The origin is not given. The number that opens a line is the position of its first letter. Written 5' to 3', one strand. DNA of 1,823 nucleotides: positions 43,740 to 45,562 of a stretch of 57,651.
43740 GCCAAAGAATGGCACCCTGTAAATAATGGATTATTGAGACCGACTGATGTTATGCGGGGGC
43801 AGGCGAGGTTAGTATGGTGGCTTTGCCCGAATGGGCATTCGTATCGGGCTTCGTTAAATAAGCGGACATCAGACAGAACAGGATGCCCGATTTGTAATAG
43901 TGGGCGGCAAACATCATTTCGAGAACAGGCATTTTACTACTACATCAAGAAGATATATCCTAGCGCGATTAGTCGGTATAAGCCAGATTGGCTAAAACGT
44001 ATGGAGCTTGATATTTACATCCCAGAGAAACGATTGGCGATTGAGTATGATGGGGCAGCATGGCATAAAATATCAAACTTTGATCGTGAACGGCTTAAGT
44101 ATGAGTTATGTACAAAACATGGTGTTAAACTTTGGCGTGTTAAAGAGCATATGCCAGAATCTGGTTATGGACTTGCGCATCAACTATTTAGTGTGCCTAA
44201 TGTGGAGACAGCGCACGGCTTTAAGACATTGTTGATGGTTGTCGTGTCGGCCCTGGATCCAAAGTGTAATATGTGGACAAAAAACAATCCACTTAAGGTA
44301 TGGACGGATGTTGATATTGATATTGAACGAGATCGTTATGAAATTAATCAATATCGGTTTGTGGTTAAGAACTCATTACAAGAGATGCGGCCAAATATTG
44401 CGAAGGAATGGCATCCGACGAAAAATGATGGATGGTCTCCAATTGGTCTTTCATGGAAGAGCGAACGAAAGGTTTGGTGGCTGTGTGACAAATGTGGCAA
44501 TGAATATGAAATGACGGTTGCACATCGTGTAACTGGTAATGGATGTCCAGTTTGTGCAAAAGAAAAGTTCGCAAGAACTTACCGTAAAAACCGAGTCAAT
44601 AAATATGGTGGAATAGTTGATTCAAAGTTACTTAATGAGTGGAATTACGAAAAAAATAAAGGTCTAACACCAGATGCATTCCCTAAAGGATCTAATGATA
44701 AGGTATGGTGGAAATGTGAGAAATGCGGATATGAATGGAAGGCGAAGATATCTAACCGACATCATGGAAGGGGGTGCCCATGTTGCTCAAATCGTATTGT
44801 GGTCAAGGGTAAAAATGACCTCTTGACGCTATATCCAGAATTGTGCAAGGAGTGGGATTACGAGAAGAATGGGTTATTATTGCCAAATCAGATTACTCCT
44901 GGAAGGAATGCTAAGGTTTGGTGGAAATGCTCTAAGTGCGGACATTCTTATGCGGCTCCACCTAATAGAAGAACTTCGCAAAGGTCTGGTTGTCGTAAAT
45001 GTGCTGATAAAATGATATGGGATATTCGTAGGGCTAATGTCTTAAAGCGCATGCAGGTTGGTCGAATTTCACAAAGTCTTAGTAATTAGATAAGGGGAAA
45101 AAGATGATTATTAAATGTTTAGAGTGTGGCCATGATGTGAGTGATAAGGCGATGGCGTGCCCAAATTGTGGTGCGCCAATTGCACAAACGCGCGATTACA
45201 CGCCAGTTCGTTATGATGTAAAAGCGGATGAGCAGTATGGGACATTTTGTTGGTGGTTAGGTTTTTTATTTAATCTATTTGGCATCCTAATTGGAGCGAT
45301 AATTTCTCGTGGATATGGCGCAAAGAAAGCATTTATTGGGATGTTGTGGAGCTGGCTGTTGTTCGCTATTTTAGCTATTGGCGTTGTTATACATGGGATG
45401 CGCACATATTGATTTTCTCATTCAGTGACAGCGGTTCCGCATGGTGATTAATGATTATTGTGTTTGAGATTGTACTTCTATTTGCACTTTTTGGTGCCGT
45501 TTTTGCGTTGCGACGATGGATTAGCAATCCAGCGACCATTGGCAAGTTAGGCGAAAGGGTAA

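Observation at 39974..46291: Island 2: one operon stacking three unrelated PD-(D/E)xK nuclease modules with a DUF2075 ATPase, a candidate undescribed defence system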

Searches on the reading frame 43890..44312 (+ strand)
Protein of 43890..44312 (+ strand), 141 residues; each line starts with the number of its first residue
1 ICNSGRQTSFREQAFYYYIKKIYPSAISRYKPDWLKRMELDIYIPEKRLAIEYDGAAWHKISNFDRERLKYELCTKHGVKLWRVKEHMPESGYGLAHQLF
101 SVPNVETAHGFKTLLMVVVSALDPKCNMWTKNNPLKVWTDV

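Call 96: search_solved_structures(query=A7, max_evalue=10, show_alignments=2)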
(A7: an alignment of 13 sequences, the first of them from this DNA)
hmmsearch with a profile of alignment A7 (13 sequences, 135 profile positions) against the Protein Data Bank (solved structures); distinct sequences matched with E-value up to 10: 2.
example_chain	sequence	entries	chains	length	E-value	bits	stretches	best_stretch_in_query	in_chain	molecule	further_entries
3r3p_A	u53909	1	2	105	0.00047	23.3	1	30-101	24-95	Mobile intron protein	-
3bqw_A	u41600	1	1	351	1.4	12.1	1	34-64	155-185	Putative capsid protein of prophage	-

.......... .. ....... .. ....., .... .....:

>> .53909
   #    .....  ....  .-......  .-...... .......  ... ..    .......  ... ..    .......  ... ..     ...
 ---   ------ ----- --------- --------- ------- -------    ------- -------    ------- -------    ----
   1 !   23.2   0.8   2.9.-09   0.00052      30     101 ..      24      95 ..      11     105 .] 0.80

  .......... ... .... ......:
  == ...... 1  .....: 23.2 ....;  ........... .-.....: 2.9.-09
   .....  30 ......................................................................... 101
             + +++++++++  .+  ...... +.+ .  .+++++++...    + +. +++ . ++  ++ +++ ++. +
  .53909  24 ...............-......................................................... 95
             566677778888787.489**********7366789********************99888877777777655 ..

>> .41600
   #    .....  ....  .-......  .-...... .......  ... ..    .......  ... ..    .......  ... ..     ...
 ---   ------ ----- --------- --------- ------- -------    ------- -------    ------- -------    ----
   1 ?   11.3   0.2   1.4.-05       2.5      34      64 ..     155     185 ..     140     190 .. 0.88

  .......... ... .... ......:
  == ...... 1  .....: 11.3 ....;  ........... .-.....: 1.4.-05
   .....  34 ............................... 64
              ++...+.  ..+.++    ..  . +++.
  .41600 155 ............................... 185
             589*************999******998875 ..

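Call 97: search_protein_families(library=pfam, alignment_id=A7, max_evalue=0.01)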
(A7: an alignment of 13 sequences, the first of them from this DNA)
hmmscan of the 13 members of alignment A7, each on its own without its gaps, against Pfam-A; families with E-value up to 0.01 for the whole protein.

A. member 1, seq(141 aa): 1 family
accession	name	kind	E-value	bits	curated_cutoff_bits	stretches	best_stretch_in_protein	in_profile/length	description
PF18741.7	MTES_1575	-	1.3e-05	25.6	38.2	1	38-86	27-78/96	REase_MTES_1575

B. families by the number of members that match (of 13 scanned): 4 families
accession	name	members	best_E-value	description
PF18741.7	MTES_1575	13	7.8e-07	REase_MTES_1575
PF10881.14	DUF2726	6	2.4e-05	Protein of unknown function (DUF2726)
PF04480.18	DUF559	4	0.00079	Protein of unknown function (DUF559)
PF03852.21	Vsr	2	0.0013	DNA mismatch endonuclease Vsr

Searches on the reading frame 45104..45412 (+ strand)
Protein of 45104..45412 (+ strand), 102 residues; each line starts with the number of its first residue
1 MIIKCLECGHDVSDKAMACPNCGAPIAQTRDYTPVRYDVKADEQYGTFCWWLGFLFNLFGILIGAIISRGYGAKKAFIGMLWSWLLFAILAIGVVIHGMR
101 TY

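Call 3: search_protein_families(library=pfam, proteins=[window:45104-45412:+], max_evalue=0.01)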
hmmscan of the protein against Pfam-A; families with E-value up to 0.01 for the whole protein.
window:45104-45412:+ (102 aa): 4 families
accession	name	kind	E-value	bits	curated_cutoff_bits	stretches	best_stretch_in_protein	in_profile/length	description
PF13240.11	Zn_Ribbon_1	-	2.8e-07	30.6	25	1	4-26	1-23/23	zinc-ribbon domain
PF13248.11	Zn_ribbon_3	-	0.00011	22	27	1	3-26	3-26/26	zinc-ribbon domain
PF12773.13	DZR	-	0.0007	20.1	27.3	1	5-27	1-23/45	Double zinc ribbon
PF08209.17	Sgf11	-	0.0052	16.7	26.4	0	17-30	5-18/33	Sgf11 (transcriptional regulation protein)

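Call 4: search_protein_families(library=padloc, proteins=[window:45104-45412:+], max_evalue=0.01)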
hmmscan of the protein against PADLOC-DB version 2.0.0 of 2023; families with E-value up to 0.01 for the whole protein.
window:45104-45412:+ (102 aa): 0 families

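Call 5: search_protein_families(library=ncbifam, proteins=[window:45104-45412:+], max_evalue=0.01)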
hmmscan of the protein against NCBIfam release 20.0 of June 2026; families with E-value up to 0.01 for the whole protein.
window:45104-45412:+ (102 aa): 1 family
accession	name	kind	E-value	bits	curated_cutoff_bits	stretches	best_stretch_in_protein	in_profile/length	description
NF033497.1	rubre_like_arch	subfamily_domain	0.00055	19.6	32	1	5-25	3-25/34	rubrerythrin-like domain-containing protein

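Call 33: search_protein_families(library=pfam, proteins=[L023:8041-9324:+, L023:12106-13425:+, L023:13684-16635:+, L029:8697-9944:+, L029:12747-14720:+, L025:3651-5429:+, L025:5859-6443:+, L025:6425-6892:+, L025:6949-7821:+, L025:12321-13547:+], max_evalue=0.001)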
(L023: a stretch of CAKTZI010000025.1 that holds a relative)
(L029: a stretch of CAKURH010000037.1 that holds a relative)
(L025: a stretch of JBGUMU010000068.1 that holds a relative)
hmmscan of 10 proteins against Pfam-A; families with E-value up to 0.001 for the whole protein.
L023:8041-9324:+ (427 aa): 0 families

L023:12106-13425:+ (439 aa): 2 families
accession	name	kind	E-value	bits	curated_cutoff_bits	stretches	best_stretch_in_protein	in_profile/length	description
PF13635.12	DUF4143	-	5.5e-29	101.4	28.1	1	215-380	2-159/160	Domain of unknown function (DUF4143)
PF13173.12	AAA_14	-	2.1e-12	47.6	27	1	34-149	3-127/129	AAA domain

L023:13684-16635:+ (983 aa): 6 families
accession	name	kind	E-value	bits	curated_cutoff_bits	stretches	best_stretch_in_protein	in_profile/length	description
PF02836.23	Glyco_hydro_2_C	-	5.2e-95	318.5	21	1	341-621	1-301/302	Glycosyl hydrolases family 2, TIM barrel domain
PF02929.23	Bgal_small_N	-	4.4e-39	135.1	25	2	886-979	160-246/248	Beta galactosidase small chain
PF02837.24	Glyco_hydro_2_N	-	1.9e-34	119.5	28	1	92-260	4-167/169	Glycosyl hydrolases family 2, sugar binding domain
PF22666.2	Glyco_hydro_2_N2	-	9.4e-05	23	27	1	166-235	51-120/167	Glycosyl hydrolase 2 galactose-binding domain-like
PF16353.11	LacZ_4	-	0.00025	21.7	27.3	1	632-681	1-48/87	Beta-galactosidase, domain 4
PF02449.21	Glyco_hydro_42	-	0.00053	19.9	21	0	365-471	37-140/376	Beta-galactosidase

L029:8697-9944:+ (415 aa): 5 families
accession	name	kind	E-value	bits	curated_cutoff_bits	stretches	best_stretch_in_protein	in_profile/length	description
PF13635.12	DUF4143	-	1e-24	87.6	28.1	1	214-362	2-160/160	Domain of unknown function (DUF4143)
PF13173.12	AAA_14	-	3.9e-24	85.5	27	1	36-158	2-128/129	AAA domain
PF13401.12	AAA_22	-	0.00019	22.2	27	0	34-69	3-34/130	AAA domain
PF13191.12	AAA_16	-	0.00024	22.1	32.6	0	14-60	3-48/167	AAA ATPase domain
PF05621.17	TniB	-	0.00061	19.7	22.4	0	12-64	11-63/189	Bacterial TniB protein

L029:12747-14720:+ (657 aa): 0 families

L025:3651-5429:+ (592 aa): 4 families
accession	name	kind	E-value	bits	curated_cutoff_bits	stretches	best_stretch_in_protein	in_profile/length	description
PF01380.27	SIS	-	1.2e-40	138.8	25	2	286-411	2-129/131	SIS domain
PF13522.11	GATase_6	-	1.3e-17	64.5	27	1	62-191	9-129/130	Glutamine amidotransferase domain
PF13537.11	GATase_7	-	2.6e-12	47.3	25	1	83-193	13-118/123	Glutamine amidotransferase domain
PF13230.11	GATase_4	-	6e-08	32.4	23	1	31-132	35-139/272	Glutamine amidotransferases class-II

L025:5859-6443:+ (194 aa): 0 families

L025:6425-6892:+ (155 aa): 1 family
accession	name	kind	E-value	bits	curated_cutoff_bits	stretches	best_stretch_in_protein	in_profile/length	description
PF10263.15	SprT-like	-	1.5e-05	25.2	25.6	1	54-127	32-103/108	SprT-like family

L025:6949-7821:+ (290 aa): 2 families
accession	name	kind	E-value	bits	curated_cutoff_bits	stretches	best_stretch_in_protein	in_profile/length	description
PF08378.17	NERD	-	1.5e-28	100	22.1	1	73-187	1-111/111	Nuclease-related domain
PF01396.24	Zn_ribbon_Top1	-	3.7e-15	55.9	32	1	256-289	2-35/39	Topoisomerase DNA binding C4 zinc finger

L025:12321-13547:+ (408 aa): 1 family
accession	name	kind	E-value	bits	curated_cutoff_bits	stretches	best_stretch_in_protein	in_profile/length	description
PF00155.27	Aminotran_1_2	-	4.8e-28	98.8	19.7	1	44-399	14-357/361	Aminotransferase class I and II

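Call 40: find_related_loci(query=A2, collection=metagenome_contigs, flank=8000)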
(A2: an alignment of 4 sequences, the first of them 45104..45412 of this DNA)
Query A2 (102 aa) in metagenome_contigs; peptide patterns used: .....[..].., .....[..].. (x = any residue, [..] = any of these).
405 stretches matched a pattern; 231 encode a relative of the query (tblastn E <= 1e-3); the best 80 are kept; 80 distinct loci.
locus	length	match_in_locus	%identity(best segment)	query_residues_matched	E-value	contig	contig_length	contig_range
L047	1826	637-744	61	1-36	9e-13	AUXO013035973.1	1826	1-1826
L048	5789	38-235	45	2-60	2e-12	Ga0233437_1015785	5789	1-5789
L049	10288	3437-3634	45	2-60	7e-12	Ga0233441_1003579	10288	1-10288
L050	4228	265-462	45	2-60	7e-12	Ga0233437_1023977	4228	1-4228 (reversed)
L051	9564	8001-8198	45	2-60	7e-12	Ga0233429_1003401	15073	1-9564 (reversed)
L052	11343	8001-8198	45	2-60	7e-12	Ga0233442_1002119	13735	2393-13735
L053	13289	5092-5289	45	2-60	7e-12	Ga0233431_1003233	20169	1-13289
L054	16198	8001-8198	45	2-60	7e-12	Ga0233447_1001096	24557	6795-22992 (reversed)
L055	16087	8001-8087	76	1-29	7e-12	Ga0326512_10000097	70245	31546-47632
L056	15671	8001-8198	45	2-60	7e-12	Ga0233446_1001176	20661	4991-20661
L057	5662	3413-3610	45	2-60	7e-12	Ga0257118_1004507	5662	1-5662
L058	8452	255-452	45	2-60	9e-12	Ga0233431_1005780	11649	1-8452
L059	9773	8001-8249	38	2-89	1e-11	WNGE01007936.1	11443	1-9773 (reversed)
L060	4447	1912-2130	43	2-66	1e-11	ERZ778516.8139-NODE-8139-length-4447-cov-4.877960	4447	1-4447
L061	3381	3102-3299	45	2-60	2e-11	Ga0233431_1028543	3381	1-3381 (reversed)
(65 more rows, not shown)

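Call 41: find_related_loci(query=A2, collection=viral_contigs, flank=8000)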
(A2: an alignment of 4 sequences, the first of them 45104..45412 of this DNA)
Query A2 (102 aa) in viral_contigs; peptide patterns used: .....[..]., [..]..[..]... (x = any residue, [..] = any of these).
46 stretches matched a pattern, but none encodes a relative of the query by tblastn (E <= 1e-3).

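Call 63: search_protein_families(library=padloc, proteins=[L003:11059-12105:+, L003:12109-13380:+, L003:13377-15491:+, L003:15493-16803:+, L003:16853-17677:+, L003:17670-18845:+, L003:18842-19900:+, L129:4684-6375:+, L129:6396-8741:+, L129:8793-9227:+], max_evalue=0.001)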
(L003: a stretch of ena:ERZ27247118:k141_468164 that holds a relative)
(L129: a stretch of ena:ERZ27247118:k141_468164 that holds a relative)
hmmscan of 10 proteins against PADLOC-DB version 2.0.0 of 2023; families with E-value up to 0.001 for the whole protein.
L003:11059-12105:+ (348 aa): 4 families
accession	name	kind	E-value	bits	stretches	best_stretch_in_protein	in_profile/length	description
PDLC04869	PDC-S05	-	1.4e-104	347.5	1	41-341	10-292/306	-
PDLC04856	PDC-S05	-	7.2e-47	157.4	1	43-207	7-160/177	-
PDLC04879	PDC-S05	-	8.6e-37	125.1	1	183-340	132-277/285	-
PDLC04849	PDC-S05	-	5e-31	105.8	1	43-194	5-141/183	-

L003:12109-13380:+ (423 aa): 63 families (the best 25 are shown)
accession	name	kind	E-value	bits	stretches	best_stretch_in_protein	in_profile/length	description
PDLC02649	DrmMII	-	2.8e-155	515.4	1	7-422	3-418/422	DrmMII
PDLC03232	MTase_II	-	1.3e-98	328.9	2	114-423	132-461/465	Type II methyltransferase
PDLC03234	MTase_II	-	5.4e-75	251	1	7-422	3-366/375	Type II methyltransferase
PDLC03378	MTase_II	-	8.3e-71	237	2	113-422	66-330/344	Type II methyltransferase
PDLC03326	MTase_II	-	6.2e-63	211.4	2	89-422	51-376/412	Type II methyltransferase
PDLC02656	DrmMII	-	4.9e-62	208.3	2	7-248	3-234/491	DrmMII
PDLC03272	MTase_II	-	2.7e-60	202.6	1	5-422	71-390/407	Type II methyltransferase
PDLC00033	DruM2|DruM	-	6.1e-60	201.4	1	5-422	18-364/368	DNA cytosine methylase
PDLC00026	DruM2|DruM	-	6.7e-52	175.1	1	7-422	3-318/336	DNA cytosine methylase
PDLC02648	DrmMII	-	3.4e-51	172.5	2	8-244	21-255/468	DrmMII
PDLC03237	MTase_II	-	6.1e-48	161.5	2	10-221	795-970/1036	Type II methyltransferase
PDLC00027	DruM2|DruM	-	1.3e-45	154.4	3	115-230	72-184/361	DNA cytosine methylase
PDLC00031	DruM2|DruM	-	1.5e-44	150.6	2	115-229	72-183/361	DNA cytosine methylase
PDLC03307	MTase_II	-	6.2e-42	142.2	3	105-232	54-204/382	Type II methyltransferase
PDLC00030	DruM2|DruM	-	1.6e-40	137.4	1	6-422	3-364/380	DNA cytosine methylase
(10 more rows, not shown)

L003:13377-15491:+ (704 aa): 2 families
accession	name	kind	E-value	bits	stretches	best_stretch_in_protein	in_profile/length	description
PDLC03419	REase_II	-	5.4e-11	39.5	1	17-141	16-132/695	Type II restriction enzyme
PDLC03485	REase_II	-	1.3e-07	28.4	1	27-200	27-187/611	Type II restriction enzyme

L003:15493-16803:+ (436 aa): 0 families

L003:16853-17677:+ (274 aa): 5 families
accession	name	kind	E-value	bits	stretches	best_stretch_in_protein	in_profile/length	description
PDLC05042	PDC-S57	-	3.9e-52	175.3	1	8-121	6-118/245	-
PDLC05041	PDC-S57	-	4.5e-39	132.2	1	7-120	3-110/212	-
PDLC05043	PDC-S57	-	2.1e-25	87.6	1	8-108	3-109/221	-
PDLC03977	PD-Lambda-1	-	2.1e-10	38.1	1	7-112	353-457/496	-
PDLC03976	PD-Lambda-1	-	7.4e-10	36.3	1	6-108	353-454/491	-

L003:17670-18845:+ (391 aa): 62 families (the best 25 are shown)
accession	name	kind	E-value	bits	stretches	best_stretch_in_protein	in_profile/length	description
PDLC03234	MTase_II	-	6.7e-90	300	1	20-390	3-365/375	Type II methyltransferase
PDLC03378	MTase_II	-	1e-82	276.2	1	21-390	2-329/344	Type II methyltransferase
PDLC03326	MTase_II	-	1.6e-77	259.4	1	21-391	4-376/412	Type II methyltransferase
PDLC00033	DruM2|DruM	-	1.2e-74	249.9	1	7-388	5-361/368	DNA cytosine methylase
PDLC03237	MTase_II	-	5.3e-66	221.2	2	22-194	794-974/1036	Type II methyltransferase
PDLC02656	DrmMII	-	2.2e-65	219.3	2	21-220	4-234/491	DrmMII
PDLC03272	MTase_II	-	1.7e-62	209.8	1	6-391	59-390/407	Type II methyltransferase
PDLC02649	DrmMII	-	2.2e-61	206.1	1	86-389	111-416/422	DrmMII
PDLC02648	DrmMII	-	3.9e-61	205.3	1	17-390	17-450/468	DrmMII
PDLC00026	DruM2|DruM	-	3.2e-59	199.2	1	22-389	5-316/336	DNA cytosine methylase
PDLC03225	MTase_II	-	2.8e-53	179.5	2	161-387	373-594/615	Type II methyltransferase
PDLC00027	DruM2|DruM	-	3.8e-51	172.5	1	22-389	12-349/361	DNA cytosine methylase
PDLC02650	DrmMII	-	3.5e-50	169.1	2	20-152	7-147/435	DrmMII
PDLC03307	MTase_II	-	2.7e-48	163.1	3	24-146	3-117/382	Type II methyltransferase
PDLC00031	DruM2|DruM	-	1e-46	157.7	1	23-389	13-349/361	DNA cytosine methylase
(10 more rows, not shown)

L003:18842-19900:+ (352 aa): 64 families (the best 25 are shown)
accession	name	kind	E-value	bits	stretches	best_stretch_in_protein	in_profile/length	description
PDLC03272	MTase_II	-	1.6e-82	275.8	1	3-349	77-390/407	Type II methyltransferase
PDLC03361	MTase_II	-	3.6e-58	195.5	1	2-346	88-434/455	Type II methyltransferase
PDLC03734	oMTase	-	1.5e-55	186.9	2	2-185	5-179/444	orphan methyltransferase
PDLC03217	MTase_II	-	1.2e-51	174.1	1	3-346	24-371/703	Type II methyltransferase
PDLC03378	MTase_II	-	3.9e-49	165.8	1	1-347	3-328/344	Type II methyltransferase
PDLC00034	DruM2|DruM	-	2.5e-43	146.2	2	2-178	9-190/457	DNA cytosine methylase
PDLC02653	DrmMII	-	6.5e-43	144.9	1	1-179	5-178/333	DrmMII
PDLC03286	MTase_II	-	8.5e-43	144.3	1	1-176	1-170/185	Type II methyltransferase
PDLC03234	MTase_II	-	8.6e-40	135.1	1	2-185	6-185/375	Type II methyltransferase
PDLC00026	DruM2|DruM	-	1.1e-38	131.7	1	2-348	6-317/336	DNA cytosine methylase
PDLC03716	oMTase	-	1.9e-35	120.7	1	2-177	40-202/349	orphan methyltransferase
PDLC03329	MTase_II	-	7e-35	119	1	2-181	6-189/407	Type II methyltransferase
PDLC03242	MTase_II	-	1.1e-33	114.8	1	3-184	103-271/409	Type II methyltransferase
PDLC03326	MTase_II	-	1.3e-32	111.5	1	3-177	7-178/412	Type II methyltransferase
PDLC03733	oMTase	-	2e-32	110.6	1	2-345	92-454/476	orphan methyltransferase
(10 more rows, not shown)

L129:4684-6375:+ (563 aa): 2 families
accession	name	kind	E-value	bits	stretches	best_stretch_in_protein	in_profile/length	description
PDLC03448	REase_II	-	2.2e-43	146.5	3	378-498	682-816/857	Type II restriction enzyme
PDLC03547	REase_II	-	8.7e-31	105.1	1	192-503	267-536/585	Type II restriction enzyme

L129:6396-8741:+ (781 aa): 0 families

L129:8793-9227:+ (144 aa): 0 families

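Call 64: search_protein_families(library=phrogs, proteins=[window:45104-45412:+], max_evalue=0.001)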
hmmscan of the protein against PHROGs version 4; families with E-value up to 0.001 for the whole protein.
window:45104-45412:+ (102 aa): 6 families
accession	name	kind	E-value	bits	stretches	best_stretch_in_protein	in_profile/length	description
phrog_6586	-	unknown function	1.3e-06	29.3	1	2-61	3-70/129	-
phrog_2546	-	unknown function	4.3e-05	24.8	1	3-31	1-29/180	-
phrog_4852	-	unknown function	5.3e-05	24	1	3-29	14-42/194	-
phrog_10292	-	unknown function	7e-05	23.8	1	2-60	3-51/136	-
phrog_14275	-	unknown function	0.00015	22.5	1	2-25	3-26/178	-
phrog_38187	-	unknown function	0.00022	22.3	1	4-25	5-26/144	-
